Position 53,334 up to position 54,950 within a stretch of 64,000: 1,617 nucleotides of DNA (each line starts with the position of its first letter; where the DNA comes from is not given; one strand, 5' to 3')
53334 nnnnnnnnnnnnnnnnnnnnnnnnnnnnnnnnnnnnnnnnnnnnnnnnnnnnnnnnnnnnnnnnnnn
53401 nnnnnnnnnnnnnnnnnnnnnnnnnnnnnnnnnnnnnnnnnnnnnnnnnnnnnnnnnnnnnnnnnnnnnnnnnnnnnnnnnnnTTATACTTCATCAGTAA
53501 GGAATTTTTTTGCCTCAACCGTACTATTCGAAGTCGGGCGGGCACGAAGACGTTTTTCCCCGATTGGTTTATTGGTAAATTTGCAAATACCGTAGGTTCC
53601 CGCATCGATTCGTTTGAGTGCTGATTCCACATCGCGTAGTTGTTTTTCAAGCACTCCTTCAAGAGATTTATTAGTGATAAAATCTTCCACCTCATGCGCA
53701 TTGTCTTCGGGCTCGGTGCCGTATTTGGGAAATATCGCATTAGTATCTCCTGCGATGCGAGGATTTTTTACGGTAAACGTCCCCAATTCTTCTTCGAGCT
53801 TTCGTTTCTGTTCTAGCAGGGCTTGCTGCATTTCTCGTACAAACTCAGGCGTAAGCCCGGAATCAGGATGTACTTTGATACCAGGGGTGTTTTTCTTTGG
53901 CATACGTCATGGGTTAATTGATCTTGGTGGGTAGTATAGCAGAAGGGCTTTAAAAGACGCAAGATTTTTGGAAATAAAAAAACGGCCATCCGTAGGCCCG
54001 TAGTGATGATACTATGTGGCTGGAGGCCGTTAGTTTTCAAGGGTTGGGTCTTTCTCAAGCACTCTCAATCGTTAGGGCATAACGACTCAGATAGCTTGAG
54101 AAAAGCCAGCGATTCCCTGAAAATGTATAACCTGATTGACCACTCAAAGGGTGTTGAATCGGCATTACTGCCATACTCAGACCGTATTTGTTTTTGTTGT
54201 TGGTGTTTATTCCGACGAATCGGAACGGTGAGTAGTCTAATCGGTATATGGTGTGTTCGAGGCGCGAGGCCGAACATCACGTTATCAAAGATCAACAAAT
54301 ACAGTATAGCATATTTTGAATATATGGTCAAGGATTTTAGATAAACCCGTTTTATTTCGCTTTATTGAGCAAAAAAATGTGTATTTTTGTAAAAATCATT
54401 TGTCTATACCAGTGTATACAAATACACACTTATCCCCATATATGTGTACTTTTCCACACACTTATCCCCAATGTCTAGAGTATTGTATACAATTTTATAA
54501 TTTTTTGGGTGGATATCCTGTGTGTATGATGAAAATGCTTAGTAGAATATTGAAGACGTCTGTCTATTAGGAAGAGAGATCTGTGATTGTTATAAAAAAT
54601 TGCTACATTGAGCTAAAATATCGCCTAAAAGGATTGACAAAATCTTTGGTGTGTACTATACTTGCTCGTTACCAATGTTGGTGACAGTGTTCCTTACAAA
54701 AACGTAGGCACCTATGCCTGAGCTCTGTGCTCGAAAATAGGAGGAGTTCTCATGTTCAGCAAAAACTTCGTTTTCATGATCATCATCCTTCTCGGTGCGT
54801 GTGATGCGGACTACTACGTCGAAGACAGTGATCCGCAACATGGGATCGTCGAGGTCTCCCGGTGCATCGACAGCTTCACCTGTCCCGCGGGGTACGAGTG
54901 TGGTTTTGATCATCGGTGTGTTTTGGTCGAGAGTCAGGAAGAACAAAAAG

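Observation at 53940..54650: ORF-poor 700-nt region with a nested three-helix hairpin and a second DnaA-box-like cluster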

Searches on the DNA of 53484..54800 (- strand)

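Call 4: search_rna_families(source=window, start=53850, end=54800, threshold=evalue, max_evalue=10, show_alignments=4)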
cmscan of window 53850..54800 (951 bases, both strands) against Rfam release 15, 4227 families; matches with E-value up to 10: 4.
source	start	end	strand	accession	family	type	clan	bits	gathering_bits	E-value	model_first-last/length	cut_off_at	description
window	54412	54459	-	RF04176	mir-3149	Gene; miRNA;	-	18.6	100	1.7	1-83/83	no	mir-3149 microRNA precursor family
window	54084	54120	+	RF01156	SNORD123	Gene; snRNA; snoRNA; CD-box;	-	15.7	45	8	28-64/70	no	Small nucleolar RNA SNORD123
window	54350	54393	+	RF02350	psRNA6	Gene; sRNA;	-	13.9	60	0.23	1-333/333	no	Nitrosomonas sRNA psRNA6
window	53902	53941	-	RF02051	STnc450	Gene; sRNA;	-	13.6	37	8.2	1-57/57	no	Enterobacterial sRNA STnc450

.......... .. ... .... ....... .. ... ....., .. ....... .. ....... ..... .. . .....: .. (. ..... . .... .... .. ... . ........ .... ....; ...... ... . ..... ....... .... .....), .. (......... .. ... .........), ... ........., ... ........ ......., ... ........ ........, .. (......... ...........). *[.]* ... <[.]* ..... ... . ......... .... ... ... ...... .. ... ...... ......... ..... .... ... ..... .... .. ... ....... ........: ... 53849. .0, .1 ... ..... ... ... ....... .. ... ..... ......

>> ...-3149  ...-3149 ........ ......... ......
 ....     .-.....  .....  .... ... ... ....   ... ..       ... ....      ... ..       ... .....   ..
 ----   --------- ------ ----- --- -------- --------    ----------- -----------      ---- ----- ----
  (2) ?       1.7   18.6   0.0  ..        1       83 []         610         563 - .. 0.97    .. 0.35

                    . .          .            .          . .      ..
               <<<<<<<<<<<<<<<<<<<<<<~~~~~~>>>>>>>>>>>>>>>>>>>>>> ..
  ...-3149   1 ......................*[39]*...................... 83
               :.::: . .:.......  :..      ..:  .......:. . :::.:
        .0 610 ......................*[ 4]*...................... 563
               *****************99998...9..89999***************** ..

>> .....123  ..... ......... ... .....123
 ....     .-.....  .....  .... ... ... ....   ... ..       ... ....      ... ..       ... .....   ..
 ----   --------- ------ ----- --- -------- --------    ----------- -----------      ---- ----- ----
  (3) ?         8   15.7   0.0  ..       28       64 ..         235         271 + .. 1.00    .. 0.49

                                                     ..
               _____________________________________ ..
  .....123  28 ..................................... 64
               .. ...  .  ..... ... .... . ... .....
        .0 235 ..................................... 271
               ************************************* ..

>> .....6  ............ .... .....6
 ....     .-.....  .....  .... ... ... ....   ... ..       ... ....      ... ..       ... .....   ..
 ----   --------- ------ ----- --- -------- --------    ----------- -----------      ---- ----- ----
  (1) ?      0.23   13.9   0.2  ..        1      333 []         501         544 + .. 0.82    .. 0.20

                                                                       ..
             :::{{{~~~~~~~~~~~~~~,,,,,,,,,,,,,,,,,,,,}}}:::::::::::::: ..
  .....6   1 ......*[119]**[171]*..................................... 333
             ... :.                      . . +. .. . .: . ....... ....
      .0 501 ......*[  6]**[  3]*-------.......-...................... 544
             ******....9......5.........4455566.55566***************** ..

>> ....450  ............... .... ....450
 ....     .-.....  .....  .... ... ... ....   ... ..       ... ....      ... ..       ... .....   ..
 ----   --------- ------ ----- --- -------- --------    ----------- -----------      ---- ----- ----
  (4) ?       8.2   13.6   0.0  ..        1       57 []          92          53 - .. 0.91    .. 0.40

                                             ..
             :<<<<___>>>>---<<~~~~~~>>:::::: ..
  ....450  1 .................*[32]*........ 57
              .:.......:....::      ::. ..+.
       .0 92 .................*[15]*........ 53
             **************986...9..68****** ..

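Call 36: search_rna_families(sources=[L002, L005, L008, L009, L012, L013, L014], threshold=gathering)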
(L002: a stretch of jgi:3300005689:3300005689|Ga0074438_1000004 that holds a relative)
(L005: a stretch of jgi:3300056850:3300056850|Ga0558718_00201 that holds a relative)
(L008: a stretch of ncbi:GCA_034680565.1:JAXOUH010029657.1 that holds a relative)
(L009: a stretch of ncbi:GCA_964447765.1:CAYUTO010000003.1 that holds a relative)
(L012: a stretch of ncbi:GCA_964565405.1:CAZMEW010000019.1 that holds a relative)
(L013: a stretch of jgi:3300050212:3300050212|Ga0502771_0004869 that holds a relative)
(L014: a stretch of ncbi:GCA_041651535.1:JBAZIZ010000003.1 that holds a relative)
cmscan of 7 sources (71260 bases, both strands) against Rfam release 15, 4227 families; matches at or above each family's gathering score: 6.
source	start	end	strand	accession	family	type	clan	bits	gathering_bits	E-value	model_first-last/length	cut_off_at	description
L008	9087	9157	+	RF00005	tRNA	Gene; tRNA;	CL00001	71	29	1.8e-13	1-71/71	no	tRNA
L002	8966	9037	+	RF00005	tRNA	Gene; tRNA;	CL00001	70.7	29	2.2e-13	1-71/71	no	tRNA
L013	8681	8752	+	RF00005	tRNA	Gene; tRNA;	CL00001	70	29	3.6e-13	1-71/71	no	tRNA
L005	9068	9139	+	RF00005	tRNA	Gene; tRNA;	CL00001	68.6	29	8.5e-13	1-71/71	no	tRNA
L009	9046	9117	+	RF00005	tRNA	Gene; tRNA;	CL00001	68.6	29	8.5e-13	1-71/71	no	tRNA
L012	9015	9064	+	RF00005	tRNA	Gene; tRNA;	CL00001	32.5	29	0.0071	1-50/71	3'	tRNA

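Call 48: build_rna_model(alignment_id=A4, structure=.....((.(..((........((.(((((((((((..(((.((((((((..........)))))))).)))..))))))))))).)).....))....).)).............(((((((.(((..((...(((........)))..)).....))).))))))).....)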
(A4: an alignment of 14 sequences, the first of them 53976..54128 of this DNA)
Model R1 built from alignment A4 (14 sequences, 172 columns); structure: as given.
model positions 153; base pairs 44; branch points 1; effective number of sequences 2.73; information 0.59 bits per position. Calibrated on 0.2 Mb of random sequence (short: E-values are rough).
structure used (alignment columns):
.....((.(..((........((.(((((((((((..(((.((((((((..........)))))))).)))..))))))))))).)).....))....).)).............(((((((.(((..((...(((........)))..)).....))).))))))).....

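Call 49: build_rna_model(alignment_id=A5, structure=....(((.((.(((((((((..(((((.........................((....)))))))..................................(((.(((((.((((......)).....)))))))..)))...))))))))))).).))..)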
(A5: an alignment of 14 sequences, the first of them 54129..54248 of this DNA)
Model R2 built from alignment A5 (14 sequences, 159 columns); structure: as given.
model positions 120; base pairs 33; branch points 1; effective number of sequences 4.21; information 0.59 bits per position. Calibrated on 0.2 Mb of random sequence (short: E-values are rough).
structure used (alignment columns):
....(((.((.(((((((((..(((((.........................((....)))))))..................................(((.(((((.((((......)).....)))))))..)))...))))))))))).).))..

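Call 50: search_with_rna_model(model_id=R1, sources=[window, L002, L005, L007, L008, L009, L012, L013, L014, L015, L019, L020, L022, L023, L024, L026, L027, L028, L029, L030, L031, L032, L033, L034, L035, L036, L037, L038, L039, L040], max_evalue=10, make_alignment=false)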
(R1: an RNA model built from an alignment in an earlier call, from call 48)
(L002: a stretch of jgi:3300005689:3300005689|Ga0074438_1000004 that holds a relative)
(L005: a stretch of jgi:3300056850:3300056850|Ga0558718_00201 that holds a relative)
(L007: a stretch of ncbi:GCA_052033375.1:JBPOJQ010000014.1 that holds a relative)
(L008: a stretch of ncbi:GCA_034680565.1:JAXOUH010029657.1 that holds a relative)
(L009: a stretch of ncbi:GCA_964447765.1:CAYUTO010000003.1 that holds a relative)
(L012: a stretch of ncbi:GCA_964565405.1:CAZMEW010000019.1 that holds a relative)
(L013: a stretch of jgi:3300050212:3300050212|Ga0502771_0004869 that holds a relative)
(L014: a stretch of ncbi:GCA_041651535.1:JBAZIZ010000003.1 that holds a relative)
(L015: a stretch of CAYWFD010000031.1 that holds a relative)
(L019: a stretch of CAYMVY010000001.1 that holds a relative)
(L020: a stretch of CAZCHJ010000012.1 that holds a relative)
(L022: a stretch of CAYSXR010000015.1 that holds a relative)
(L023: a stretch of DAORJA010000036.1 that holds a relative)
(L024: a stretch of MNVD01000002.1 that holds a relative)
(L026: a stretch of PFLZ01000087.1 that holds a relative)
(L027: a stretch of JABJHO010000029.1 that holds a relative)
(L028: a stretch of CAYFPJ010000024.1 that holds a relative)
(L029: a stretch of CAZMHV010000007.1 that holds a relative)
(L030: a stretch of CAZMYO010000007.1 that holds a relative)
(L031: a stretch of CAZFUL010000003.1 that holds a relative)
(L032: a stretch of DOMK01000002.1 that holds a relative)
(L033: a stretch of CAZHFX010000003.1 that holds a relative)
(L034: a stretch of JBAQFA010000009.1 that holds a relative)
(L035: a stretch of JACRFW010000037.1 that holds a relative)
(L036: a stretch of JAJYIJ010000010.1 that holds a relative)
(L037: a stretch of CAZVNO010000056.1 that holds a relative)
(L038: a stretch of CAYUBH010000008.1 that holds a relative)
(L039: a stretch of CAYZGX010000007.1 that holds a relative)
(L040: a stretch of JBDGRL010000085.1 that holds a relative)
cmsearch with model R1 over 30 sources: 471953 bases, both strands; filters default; matches with E-value up to 10: 36.
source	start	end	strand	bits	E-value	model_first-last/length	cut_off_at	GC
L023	6943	7096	+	162.8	7e-40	1-153/153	no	0.43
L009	4744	4898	+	160.9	2.2e-39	1-153/153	no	0.42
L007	119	273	+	158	1.3e-38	1-153/153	no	0.43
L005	4757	4912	+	155.8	4.9e-38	1-153/153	no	0.43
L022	7459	7611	+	155.7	5.1e-38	1-153/153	no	0.41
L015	3687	3839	+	145.2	3.1e-35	1-153/153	no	0.46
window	53977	54128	-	144.6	4.4e-35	1-153/153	no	0.47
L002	4769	4921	+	144.3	5e-35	1-153/153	no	0.46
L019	9741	9892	+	133.7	3.1e-32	1-153/153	no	0.45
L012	4753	4899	+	127.6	1.3e-30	1-153/153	no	0.41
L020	7042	7191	+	121.1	6.3e-29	1-153/153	no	0.43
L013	4460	4611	+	117.2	6.9e-28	1-153/153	no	0.43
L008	4739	4887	+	115.9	1.5e-27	1-153/153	no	0.42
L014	4756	4916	+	83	6.6e-19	1-153/153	no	0.4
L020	6979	7143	-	51.7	1.1e-10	1-153/153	no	0.41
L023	6877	7044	-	50.5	2.3e-10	1-153/153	no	0.39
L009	4678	4846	-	49.3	4.8e-10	1-153/153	no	0.38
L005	4748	4858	-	49.2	5.1e-10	1-153/153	no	0.38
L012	4771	4834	-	49.1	5.5e-10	21-86/153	no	0.38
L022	7393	7560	-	48.1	9.7e-10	1-153/153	no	0.37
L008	4757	4821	-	47.1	1.8e-09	21-86/153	no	0.38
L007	53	219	-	45.2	5.6e-09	1-153/153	no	0.39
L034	9690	9832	+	41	7.1e-08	1-153/153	no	0.49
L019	9691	9838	-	40.3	1.1e-07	1-153/153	no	0.47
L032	9667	9808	+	39.5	1.8e-07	1-153/153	no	0.49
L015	3646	3783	-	36.9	8.9e-07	1-153/153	no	0.43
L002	4728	4865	-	36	1.5e-06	1-153/153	no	0.44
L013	4411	4560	-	28.8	0.00011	1-153/153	no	0.45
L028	3023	3163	+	27.6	0.00025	1-153/153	no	0.4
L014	4771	4836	-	25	0.0012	21-89/153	no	0.42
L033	9875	9932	+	15.9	0.29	1-153/153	no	0.4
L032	9222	9325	+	11.1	5.3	1-153/153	no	0.32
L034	9237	9316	+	11.1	5.4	1-153/153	no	0.34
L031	17952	18040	-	10.8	6.1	1-153/153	no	0.33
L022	11532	11653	-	10.6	7.1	1-153/153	no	0.34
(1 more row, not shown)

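Call 51: search_with_rna_model(model_id=R2, sources=[window, L002, L005, L007, L008, L009, L012, L013, L014, L015, L019, L020, L022, L023, L024, L026, L027, L028, L029, L030, L031, L032, L033, L034, L035, L036, L037, L038, L039, L040], max_evalue=10, make_alignment=false)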
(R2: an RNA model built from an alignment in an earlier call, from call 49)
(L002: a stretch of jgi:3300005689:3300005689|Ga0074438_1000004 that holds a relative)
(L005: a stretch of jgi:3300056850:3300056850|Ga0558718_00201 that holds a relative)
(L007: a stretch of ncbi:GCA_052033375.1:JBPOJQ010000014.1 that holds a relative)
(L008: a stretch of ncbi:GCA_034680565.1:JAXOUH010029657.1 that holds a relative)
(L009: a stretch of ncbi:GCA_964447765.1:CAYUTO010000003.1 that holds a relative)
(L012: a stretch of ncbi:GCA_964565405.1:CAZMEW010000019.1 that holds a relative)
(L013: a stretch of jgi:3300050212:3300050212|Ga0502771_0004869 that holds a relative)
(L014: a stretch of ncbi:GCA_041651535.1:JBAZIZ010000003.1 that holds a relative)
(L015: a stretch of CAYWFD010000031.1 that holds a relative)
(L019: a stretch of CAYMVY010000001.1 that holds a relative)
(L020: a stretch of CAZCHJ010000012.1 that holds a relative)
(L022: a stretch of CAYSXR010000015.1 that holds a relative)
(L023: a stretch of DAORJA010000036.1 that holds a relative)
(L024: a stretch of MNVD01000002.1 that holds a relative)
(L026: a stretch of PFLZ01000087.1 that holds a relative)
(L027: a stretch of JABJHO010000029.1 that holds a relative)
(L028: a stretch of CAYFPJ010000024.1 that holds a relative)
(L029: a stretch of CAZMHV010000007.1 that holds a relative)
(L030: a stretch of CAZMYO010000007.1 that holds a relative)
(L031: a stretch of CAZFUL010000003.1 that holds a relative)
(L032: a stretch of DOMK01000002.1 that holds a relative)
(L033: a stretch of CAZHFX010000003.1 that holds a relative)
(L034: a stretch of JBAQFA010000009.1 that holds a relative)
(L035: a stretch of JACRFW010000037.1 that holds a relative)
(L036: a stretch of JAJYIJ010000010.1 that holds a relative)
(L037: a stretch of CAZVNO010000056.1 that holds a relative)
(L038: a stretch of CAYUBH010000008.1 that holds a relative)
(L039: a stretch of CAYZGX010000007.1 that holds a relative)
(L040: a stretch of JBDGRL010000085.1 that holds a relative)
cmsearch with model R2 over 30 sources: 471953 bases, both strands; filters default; matches with E-value up to 10: 24.
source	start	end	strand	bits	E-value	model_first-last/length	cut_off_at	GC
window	54129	54248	-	136.4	1.4e-27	1-120/120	no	0.43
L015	3567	3686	+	132.1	1.3e-26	1-120/120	no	0.45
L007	1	118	+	129.7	4.6e-26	1-120/120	no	0.43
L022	7341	7458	+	129.7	4.6e-26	1-120/120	no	0.43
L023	6825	6942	+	129.7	4.6e-26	1-120/120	no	0.43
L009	4626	4743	+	128.3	9.3e-26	1-120/120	no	0.44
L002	4648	4768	+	125.3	4.3e-25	1-120/120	no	0.45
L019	9622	9740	+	115.2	7.9e-23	1-120/120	no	0.5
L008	4621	4740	+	110.5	9.4e-22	1-120/120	no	0.41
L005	4624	4756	+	106.8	6.2e-21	1-120/120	no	0.47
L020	6919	7042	+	85.8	3.2e-16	1-120/120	no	0.41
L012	4623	4752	+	79.2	9.7e-15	1-120/120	no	0.42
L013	4332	4460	+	60.8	1.3e-10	1-120/120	no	0.5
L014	4615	4755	+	40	6.3e-06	1-120/120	no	0.28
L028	2817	3016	+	21.9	0.073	1-120/120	no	0.48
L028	1993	2120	-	19.8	0.22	1-120/120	no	0.32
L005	7492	7538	-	18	0.53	1-120/120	no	0.21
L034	10895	10999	-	17.9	0.57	1-120/120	no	0.27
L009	5625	5744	+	17.1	0.87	1-120/120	no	0.35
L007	3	121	-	14.1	4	1-120/120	no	0.43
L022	7343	7461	-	14.1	4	1-120/120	no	0.43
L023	6827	6945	-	14.1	4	1-120/120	no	0.43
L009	4628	4746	-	13.4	5.7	1-120/120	no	0.44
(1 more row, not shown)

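Call 64: search_rna_families(source=L034, start=9420, end=9840, threshold=evalue, max_evalue=10)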
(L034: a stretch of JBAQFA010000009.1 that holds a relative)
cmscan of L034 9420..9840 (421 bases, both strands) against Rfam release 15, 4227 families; matches with E-value up to 10: 6.
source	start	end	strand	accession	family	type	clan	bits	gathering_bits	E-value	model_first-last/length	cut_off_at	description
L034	9674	9720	+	RF02473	GlsR4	Gene; snRNA; snoRNA; CD-box;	-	16.5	70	0.88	1-61/61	no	Small nucleolar RNA GlsR4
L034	9694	9783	+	RF03480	mir-1284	Gene; miRNA;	-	16.1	80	4.9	1-92/92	no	mir-1284 microRNA precursor family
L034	9510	9602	-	RF04150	MIR2655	Gene; miRNA;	-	14.7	122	6.6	33-234/267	no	MIR2655 microRNA precursor family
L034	9512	9559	+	RF02763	IsrM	Gene; sRNA;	-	12.1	376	0.36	1-329/329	no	IsrM sRNA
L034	9458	9486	+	RF01727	SAM-SAH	Cis-reg; riboswitch;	-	11.9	40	4.6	1-49/49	no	SAM/SAH riboswitch aptamer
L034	9509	9650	+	RF00586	SNORA12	Gene; snRNA; snoRNA; HACA-box;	-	11.8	45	8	1-148/148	no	Small nucleolar RNA SNORA12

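Call 65: search_rna_families(source=L037, start=810, end=1250, threshold=evalue, max_evalue=10)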
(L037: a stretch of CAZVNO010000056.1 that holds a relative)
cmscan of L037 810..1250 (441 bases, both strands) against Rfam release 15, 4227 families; matches with E-value up to 10: 3.
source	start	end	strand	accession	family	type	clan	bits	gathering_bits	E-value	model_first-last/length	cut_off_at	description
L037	935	966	+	RF01726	SAM-II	Cis-reg; riboswitch;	-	18.4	44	0.54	1-60/60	no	SAM-II riboswitch aptamer (SAM-II long loop)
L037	1072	1101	-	RF03001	leuA-Halobacteria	Cis-reg;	-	12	47.9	6.4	1-53/53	no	leuA-Halobacteria RNA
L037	960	973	-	RF02162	XIST_A_REPEAT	Gene; sRNA;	-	12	33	9.8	1-37/37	no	XIST RNA A repeat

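Call 66: search_rna_families(source=L035, start=6805, end=7155, threshold=evalue, max_evalue=10)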
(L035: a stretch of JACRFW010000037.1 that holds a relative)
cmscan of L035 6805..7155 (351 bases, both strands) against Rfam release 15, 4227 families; matches with E-value up to 10: 1.
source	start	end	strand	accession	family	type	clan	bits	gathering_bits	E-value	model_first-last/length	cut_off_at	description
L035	6883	6939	-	RF00594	SNORD86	Gene; snRNA; snoRNA; CD-box;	-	13.7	35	8.6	1-86/86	no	Small nucleolar RNA SNORD86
